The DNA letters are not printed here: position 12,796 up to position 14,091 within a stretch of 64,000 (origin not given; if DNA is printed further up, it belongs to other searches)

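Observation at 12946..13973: Self-promoted opposite-strand gene inside the tail module with an AcrVA2-like C-terminus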

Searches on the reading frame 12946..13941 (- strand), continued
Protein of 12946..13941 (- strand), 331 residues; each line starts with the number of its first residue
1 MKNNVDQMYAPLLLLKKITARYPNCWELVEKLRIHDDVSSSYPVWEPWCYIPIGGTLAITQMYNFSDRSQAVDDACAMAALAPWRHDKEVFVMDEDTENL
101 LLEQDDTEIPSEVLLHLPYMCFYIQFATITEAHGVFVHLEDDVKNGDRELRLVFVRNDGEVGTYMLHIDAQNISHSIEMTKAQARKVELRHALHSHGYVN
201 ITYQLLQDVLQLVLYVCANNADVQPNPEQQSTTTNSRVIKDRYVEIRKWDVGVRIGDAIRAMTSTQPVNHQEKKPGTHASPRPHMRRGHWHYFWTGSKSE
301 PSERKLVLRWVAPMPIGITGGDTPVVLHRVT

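Call 33: find_encoding_contigs(protein=P0008, flank=10000, max_places=2)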
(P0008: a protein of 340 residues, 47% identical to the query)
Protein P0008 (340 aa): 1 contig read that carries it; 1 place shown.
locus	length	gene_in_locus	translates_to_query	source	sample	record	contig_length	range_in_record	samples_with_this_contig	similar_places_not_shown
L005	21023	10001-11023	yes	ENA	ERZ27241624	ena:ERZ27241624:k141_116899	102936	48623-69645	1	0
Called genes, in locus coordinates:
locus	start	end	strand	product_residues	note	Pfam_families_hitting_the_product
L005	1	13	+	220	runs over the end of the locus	PF02511:Thy1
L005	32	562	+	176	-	PF00625:Guanylate_kin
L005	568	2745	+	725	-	PF03477:ATP-cone, PF13597:NRDD, PF01228:Gly_radical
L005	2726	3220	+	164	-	PF13353:Fer4_12, PF04055:Radical_SAM (weak)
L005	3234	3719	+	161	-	PF00692:dUTPase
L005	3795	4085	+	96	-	-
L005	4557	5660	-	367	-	PF00589:Phage_integrase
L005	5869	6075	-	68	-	PF16945:Phage_r1t_holin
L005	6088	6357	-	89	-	-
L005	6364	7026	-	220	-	PF01551:Peptidase_M23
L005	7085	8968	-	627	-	-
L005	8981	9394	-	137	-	-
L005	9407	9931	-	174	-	-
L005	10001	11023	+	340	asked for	PF26125:AcrVA2-like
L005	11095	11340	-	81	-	-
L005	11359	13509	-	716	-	PF05895:DUF859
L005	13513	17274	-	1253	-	PF01391:Collagen (faint)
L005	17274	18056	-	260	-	PF20195:DUF6558, PF20753:DUF6558_C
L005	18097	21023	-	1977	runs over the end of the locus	PF10145:PhageMin_Tail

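Call 34: find_encoding_contigs(protein=P0013, flank=10000, max_places=2)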
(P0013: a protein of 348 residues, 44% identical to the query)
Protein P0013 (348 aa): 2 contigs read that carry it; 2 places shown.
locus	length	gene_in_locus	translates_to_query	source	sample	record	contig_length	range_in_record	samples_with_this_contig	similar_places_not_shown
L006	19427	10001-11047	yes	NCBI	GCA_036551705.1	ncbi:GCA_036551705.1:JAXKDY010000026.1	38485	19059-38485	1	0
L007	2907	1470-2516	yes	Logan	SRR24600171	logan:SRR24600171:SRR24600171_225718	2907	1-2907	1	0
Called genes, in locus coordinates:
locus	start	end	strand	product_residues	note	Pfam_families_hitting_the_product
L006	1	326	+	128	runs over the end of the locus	PF04883:HK97-gp10_like (faint)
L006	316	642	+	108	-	-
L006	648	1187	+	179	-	-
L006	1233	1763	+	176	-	-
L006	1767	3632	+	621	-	-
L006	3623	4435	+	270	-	PF05709:Sipho_tail (weak)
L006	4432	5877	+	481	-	PF06605:Prophage_tail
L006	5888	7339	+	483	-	PF01391:Collagen (faint)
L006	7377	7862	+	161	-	PF02839:CBM_5_12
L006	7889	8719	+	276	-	PF01510:Amidase_2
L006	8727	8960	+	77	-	-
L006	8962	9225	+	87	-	PF16079:Phage_holin_5_2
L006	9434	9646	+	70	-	-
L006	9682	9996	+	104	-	-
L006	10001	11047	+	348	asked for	PF26125:AcrVA2-like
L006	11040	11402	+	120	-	PF01381:HTH_3 (faint)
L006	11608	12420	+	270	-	PF00795:CN_hydrolase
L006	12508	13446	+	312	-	PF04414:tRNA_deacylase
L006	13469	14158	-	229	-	PF01980:TrmO_N, PF18389:TrmO_C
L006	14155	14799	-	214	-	PF00730:HhH-GPD, PF00633:HHH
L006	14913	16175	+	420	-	PF01078:Mg_chelatase (faint), PF05496:RuvB_N, PF00158:Sigma54_activat (faint), PF00004:AAA, PF07728:AAA_5 (faint), PF16193:AAA_assoc_2, PF12002:MgsA_C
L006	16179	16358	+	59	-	PF06107:DUF951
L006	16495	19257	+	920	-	PF00149:Metallophos, PF00395:SLH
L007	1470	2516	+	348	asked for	PF26125:AcrVA2-like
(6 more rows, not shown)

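Call 38: predict_structure(alignment_id=A1)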
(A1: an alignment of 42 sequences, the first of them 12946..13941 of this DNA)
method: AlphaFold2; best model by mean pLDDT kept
length: 331 residues; sequences in the alignment: 42
mean_pLDDT: 77.1   pTM: 0.66
mean pLDDT of the five models: 77.1, 74.8, 73.3, 71.4, 70.4
residues with pLDDT >= 90: 155; 70-90: 58; 50-70: 61; < 50: 57
segments of 3 or more residues with pLDDT < 50: 1-4, 224-226, 228-230, 232-259, 266-279, 329-331
pLDDT, mean of each block of 10 residues (from residue 1): 59 96 96 72 86 95 86 96 95 95 91 94 96 96 92 95 95 94 80 64 92 92 52 42 34 43 50 45 63 76 72 62 54 36
secondary structure, 60 per line:
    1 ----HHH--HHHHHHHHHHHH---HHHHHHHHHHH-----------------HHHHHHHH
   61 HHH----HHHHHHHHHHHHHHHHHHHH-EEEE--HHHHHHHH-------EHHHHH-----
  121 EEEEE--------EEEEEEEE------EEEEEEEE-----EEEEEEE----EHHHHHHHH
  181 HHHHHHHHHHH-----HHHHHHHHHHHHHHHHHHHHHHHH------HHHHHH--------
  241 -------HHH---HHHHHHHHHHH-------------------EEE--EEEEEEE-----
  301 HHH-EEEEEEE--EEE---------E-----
elements in order: H10-21 H25-35 H53-63 H68-87 E89-92 H95-102 H111-115 E121-125 E134-141 E148-155 E161-167 H173-191 H197-220 H227-232 H254-264 E284-286 E289-295 E305-311 E314-316

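Call 40: fold_search(model_id=the predicted structure, library=pdb)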
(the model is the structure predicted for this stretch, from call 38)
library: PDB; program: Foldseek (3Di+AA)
matches with E <= 10: 257; with E <= 0.001: 3
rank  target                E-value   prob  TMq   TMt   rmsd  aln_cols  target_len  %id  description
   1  7ci2_A                1.8e-09  1.00  0.49  0.51  10.6       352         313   14  Crystal structure of AcrVA2 in complex with partial MbCpf1 (released 2020-10-14)
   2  7ci1_B                3.6e-09  1.00  0.48  0.53   9.6       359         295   14  Crystal structure of AcrVA2 (released 2020-10-14)
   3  7ci1_A                3.6e-09  1.00  0.47  0.52   9.2       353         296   15  Crystal structure of AcrVA2 (released 2020-10-14)
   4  5x8r_y                2.9e-01  0.13  0.12  0.27  12.1       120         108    8  Structure of the 30S small subunit of chloroplast ribosome from spinach (released 2017-06-07)
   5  3kq0                  8.1e-01  0.14  0.11  0.19   4.0        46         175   20  Crystal structure of human alpha1-acid glycoprotein (released 2010-02-02)
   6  7t1u_B                8.1e-01  0.06  0.08  0.18  13.5        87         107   11  Crystal structure of a superbinder Src SH2 domain (sSrcF) in complex with a high affinity phosphopeptide (released 2022-08-24)
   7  9exf_C                1.0e+00  0.14  0.11  0.10   6.8        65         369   15  Crystal structure of Yeast Clathrin Heavy Chain N-terminal domain bound to YAP1801 peptide (LIDM) (released 2024-11-13)
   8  1hw7                  1.1e+00  0.11  0.12  0.17  14.1       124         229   10  HSP33, HEAT SHOCK PROTEIN WITH REDOX-REGULATED CHAPERONE ACTIVITY (released 2001-05-16)
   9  28lu_y                1.1e+00  0.05  0.12  0.21  24.5       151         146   10  Structure of the Chlamydomonas reinhardtii chlororibosome with factor pY (released 2026-04-01)
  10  7t1u_A                1.1e+00  0.06  0.08  0.19  13.4        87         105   10  Crystal structure of a superbinder Src SH2 domain (sSrcF) in complex with a high affinity phosphopeptide (released 2022-08-24)
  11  5kew_A                1.2e+00  0.07  0.11  0.28  10.9       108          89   12  Vibrio parahaemolyticus VtrA/VtrC complex bound to the bile salt taurodeoxycholate (released 2016-07-20)
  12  1wzn_A                1.2e+00  0.03  0.09  0.12  16.6       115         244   12  Crystal Structure of the SAM-dependent methyltransferase from Pyrococcus horikoshii OT3 (released 2006-03-14)
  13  2hzq                  1.3e+00  0.15  0.10  0.18   4.4        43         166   16  Crystal structure of human apolipoprotein D (ApoD) in complex with progesterone (released 2007-08-14)
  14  4dm5_B                1.3e+00  0.11  0.11  0.34  12.5       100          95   12  Putative Osmotically inducible lipoprotein OsmE characterization by Xray crystallography (released 2012-03-07)
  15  1i7a_A                1.3e+00  0.07  0.07  0.18  12.4        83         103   17  EVH1 DOMAIN FROM MURINE HOMER 2B/VESL 2 (released 2001-08-22)
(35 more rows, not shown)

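Call 41: find_encoding_contigs(protein=P0020, flank=10000, max_places=2)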
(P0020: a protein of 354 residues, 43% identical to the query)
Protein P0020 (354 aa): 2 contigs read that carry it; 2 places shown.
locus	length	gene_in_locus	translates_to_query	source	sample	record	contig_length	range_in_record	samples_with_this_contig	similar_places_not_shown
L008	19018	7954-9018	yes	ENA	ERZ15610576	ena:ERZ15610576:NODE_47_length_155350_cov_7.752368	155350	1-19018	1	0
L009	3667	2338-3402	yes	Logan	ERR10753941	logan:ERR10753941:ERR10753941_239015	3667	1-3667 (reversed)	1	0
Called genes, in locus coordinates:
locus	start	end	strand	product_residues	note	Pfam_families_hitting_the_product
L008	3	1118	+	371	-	?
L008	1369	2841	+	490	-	-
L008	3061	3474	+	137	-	-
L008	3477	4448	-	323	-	-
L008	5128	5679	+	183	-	PF21349:RUBY_RBDX, PF02915:Rubrerythrin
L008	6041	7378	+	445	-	PF14657:Arm-DNA-bind_4, PF14659:Phage_int_SAM_3, PF00589:Phage_integrase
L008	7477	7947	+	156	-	-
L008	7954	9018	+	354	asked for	PF26125:AcrVA2-like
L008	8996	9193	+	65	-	-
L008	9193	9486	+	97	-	-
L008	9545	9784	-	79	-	-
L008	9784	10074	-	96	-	PF01471:PG_binding_1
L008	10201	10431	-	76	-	PF08291:Peptidase_M15_3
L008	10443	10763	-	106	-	-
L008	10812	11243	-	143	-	-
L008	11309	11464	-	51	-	-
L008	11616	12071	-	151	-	PF06541:ABC_trans_CmpB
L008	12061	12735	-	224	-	-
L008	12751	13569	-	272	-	PF19789:DUF6273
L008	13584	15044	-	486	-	-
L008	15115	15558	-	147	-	-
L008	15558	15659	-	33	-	-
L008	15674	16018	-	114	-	-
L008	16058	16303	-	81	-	-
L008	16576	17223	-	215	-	PF21939:Gp10_C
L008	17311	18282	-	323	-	-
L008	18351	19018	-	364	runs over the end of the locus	PF24243:Phage_tail_C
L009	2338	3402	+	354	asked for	PF26125:AcrVA2-like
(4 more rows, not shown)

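Call 42: find_encoding_contigs(protein=P0004, flank=10000, max_places=2)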
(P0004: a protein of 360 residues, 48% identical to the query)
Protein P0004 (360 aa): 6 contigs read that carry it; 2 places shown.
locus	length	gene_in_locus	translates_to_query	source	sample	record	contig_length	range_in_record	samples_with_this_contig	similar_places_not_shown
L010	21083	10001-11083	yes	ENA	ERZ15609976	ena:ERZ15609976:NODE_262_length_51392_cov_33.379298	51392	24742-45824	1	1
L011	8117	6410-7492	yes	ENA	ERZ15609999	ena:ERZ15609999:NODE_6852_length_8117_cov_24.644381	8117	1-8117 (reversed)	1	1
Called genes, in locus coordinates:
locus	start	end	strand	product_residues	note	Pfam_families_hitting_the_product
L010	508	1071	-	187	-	-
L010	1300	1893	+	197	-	-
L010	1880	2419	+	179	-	-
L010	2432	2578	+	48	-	-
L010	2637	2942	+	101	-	-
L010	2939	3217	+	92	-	-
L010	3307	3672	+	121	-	-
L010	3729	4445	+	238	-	PF13384:HTH_23 (weak)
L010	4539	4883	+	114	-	-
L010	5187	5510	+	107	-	-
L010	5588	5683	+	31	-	-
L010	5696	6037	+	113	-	-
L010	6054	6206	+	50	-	-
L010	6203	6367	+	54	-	-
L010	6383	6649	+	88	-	-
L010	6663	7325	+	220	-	-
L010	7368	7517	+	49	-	-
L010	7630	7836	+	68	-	-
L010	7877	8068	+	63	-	-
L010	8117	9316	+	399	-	PF12083:DUF3560 (weak)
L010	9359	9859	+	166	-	-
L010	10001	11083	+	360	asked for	PF26125:AcrVA2-like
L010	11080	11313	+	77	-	-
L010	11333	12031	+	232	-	PF13240:Zn_Ribbon_1 (weak), PF13248:Zn_ribbon_3 (weak)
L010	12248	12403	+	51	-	-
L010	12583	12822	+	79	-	PF09669:Phage_pRha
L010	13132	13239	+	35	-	-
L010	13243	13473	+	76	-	-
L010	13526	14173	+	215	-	-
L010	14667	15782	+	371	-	PF00712:DNA_pol3_beta, PF02767:DNA_pol3_beta_2, PF02768:DNA_pol3_beta_3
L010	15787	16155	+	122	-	-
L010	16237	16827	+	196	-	-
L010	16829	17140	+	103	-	-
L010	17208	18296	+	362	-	PF00589:Phage_integrase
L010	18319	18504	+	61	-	-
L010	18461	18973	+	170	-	-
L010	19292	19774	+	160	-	-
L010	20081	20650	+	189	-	PF13392:HNH_3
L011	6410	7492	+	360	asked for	PF26125:AcrVA2-like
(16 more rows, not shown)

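Call 43: find_related_loci(query=A1, collection=genome_contigs, flank=6000)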
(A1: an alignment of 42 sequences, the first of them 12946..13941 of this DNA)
Query A1 (331 aa) in genome_contigs; peptide patterns used: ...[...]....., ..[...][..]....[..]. (x = any residue, [..] = any of these).
97 stretches matched a pattern; 51 encode a relative of the query (tblastn E <= 1e-3); 51 distinct loci.
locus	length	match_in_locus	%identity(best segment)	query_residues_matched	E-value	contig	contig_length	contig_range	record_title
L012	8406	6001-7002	44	8-328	5e-93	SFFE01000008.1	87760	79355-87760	MAG: Clostridiales bacterium isolate W0P39.002 Contig210, whole genome shotgun sequence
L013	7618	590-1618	48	1-330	2e-87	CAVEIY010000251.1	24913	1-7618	Flexilinea sp. isolate G02651-L1_cleanbin_000059 genome assembly, contig: Spades_G02651-L1_contig_1287, whole genome sho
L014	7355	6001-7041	47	1-331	8e-87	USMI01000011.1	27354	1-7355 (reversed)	uncultured Clostridiales bacterium isolate UMGS1859 genome assembly, contig: NODE_846_length_27354_cov_33.206528, whole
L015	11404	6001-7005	40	9-330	1e-82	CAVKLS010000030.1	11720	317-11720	bacterium isolate H07689-L1_cleanbin_000035 genome assembly, contig: Spades_H07689-L1_contig_2930, whole genome shotgun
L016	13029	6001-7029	47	1-330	4e-88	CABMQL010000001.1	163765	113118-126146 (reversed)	MAG: uncultured Clostridiales bacterium isolate MGYG-HGUT-02595 genome assembly, contig: GUT_GENOME153166_1, whole genom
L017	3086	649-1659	44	9-330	1e-71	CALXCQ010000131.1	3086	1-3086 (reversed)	MAG: uncultured Oscillospiraceae bacterium isolate E05__bin171 genome assembly, contig: E05__k127_4131791, whole genome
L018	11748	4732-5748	41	8-330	1e-82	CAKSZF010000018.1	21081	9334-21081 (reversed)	MAG: uncultured Faecalibacterium sp. isolate REFINED_METABAT215_TOP10_CONTIGS_1500_ASSEMBLY_K77_MERGED__Nepal_MoBio_Fibe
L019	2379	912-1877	36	11-331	4e-54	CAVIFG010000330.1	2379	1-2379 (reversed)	Escherichia coli isolate H07653-L1_cleanbin_000008 genome assembly, contig: Spades_H07653-L1_contig_28894, whole genome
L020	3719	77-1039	37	11-322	6e-52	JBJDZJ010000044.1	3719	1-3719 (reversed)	MAG: Eubacteriales bacterium isolate LOHA09_bin.020 NODE_15150_length_3719_cov_4.465884, whole genome shotgun sequence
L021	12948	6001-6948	33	10-317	3e-48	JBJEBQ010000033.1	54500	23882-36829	MAG: Candidatus Cryptobacteroides sp. isolate LOHA42_bin.036 NODE_340_length_54500_cov_12.466342, whole genome shotgun s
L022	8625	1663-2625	31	3-317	1e-41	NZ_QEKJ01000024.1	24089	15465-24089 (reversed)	Agathobaculum butyriciproducens strain DSM 100391 Ga0215719_124, whole genome shotgun sequence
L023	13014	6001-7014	30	10-331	7e-41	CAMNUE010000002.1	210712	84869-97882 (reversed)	MAG: uncultured bacterium isolate SRR19792995_bin.67_metawrap_v1.3_MAG genome assembly, contig: ERZ12290371_32, whole ge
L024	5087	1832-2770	31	11-317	2e-39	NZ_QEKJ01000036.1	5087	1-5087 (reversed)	Agathobaculum butyriciproducens strain DSM 100391 Ga0215719_136, whole genome shotgun sequence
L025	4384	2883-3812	31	11-313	6e-39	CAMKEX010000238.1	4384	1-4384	MAG: uncultured Lachnospiraceae bacterium isolate SRR12081303_bin.81_metaWRAP_v1.3_MAG genome assembly, contig: ERZ12289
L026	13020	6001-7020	32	7-328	3e-37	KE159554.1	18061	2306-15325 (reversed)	Lachnospiraceae bacterium A4 genomic scaffold acPFC-supercont1.34, whole genome shotgun sequence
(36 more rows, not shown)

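Call 51: search_solved_structures(query=A1, max_evalue=0.01, show_alignments=1)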
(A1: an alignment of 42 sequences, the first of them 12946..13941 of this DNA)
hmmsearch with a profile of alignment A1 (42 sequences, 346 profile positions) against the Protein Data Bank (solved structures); distinct sequences matched with E-value up to 0.01: 1.
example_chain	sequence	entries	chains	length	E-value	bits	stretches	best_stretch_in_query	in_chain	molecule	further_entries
7ci1_A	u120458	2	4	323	7.1e-16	61.3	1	261-329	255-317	AcrVA2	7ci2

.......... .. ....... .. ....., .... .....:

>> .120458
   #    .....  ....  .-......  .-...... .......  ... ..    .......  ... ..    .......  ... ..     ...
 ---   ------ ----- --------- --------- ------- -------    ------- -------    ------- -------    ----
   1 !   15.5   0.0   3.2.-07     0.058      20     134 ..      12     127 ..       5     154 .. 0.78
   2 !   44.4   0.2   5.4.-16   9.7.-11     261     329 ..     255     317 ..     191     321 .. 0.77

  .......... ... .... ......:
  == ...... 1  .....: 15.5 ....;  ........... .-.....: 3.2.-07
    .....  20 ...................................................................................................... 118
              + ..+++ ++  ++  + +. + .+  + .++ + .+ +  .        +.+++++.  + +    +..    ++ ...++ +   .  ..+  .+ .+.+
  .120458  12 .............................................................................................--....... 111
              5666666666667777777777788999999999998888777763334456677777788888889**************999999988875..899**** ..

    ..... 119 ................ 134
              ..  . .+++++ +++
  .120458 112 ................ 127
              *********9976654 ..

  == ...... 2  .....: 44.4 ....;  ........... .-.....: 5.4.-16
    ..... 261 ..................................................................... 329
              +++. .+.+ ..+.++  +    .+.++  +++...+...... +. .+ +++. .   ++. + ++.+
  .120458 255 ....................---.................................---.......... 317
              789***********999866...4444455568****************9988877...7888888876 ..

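Call 54: search_protein_families(library=padloc, proteins=[window:12946-13941:-], max_evalue=1)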
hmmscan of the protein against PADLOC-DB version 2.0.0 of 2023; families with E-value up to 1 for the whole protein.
window:12946-13941:- (331 aa): 0 families
